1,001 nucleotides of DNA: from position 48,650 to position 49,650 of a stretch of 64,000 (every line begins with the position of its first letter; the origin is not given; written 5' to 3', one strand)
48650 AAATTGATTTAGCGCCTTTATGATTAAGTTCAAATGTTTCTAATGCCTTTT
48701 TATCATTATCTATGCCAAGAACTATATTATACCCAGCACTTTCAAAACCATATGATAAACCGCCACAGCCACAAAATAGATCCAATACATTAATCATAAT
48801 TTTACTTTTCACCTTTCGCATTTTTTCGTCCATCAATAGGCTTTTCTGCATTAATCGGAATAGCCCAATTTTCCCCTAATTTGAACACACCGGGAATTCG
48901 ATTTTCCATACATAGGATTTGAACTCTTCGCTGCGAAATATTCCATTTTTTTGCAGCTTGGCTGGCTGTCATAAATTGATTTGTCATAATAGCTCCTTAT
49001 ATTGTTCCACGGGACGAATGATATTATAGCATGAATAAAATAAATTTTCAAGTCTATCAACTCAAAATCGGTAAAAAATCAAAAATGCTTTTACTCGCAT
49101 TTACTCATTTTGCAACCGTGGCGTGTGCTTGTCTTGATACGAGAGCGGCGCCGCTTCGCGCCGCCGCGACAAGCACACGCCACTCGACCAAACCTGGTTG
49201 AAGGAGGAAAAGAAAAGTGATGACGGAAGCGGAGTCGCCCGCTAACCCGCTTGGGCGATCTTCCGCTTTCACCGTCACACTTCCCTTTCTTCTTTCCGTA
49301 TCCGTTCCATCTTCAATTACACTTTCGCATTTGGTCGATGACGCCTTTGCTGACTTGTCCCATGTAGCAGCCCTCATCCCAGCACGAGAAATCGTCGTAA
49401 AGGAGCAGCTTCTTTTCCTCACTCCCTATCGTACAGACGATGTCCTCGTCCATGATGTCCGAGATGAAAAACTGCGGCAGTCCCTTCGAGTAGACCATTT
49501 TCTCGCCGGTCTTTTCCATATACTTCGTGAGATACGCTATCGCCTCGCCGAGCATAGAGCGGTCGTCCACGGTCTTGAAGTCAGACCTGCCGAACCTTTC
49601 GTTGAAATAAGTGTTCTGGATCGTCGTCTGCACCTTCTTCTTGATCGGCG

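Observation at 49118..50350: HUH Rep with phiX174/pC194-type motifs beside an inverted repeat that exposes the CTTGATA nick sequence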

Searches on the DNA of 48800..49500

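Call 46: search_rna_families(source=window, start=48800, end=49500, threshold=evalue, max_evalue=1)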
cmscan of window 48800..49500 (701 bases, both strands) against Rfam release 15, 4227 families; matches with E-value up to 1: 1.
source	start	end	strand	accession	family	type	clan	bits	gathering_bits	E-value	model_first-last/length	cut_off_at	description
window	49207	49289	-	RF03778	mir-483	Gene; miRNA;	-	20.6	60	0.38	1-75/75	no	mir-483 microRNA precursor family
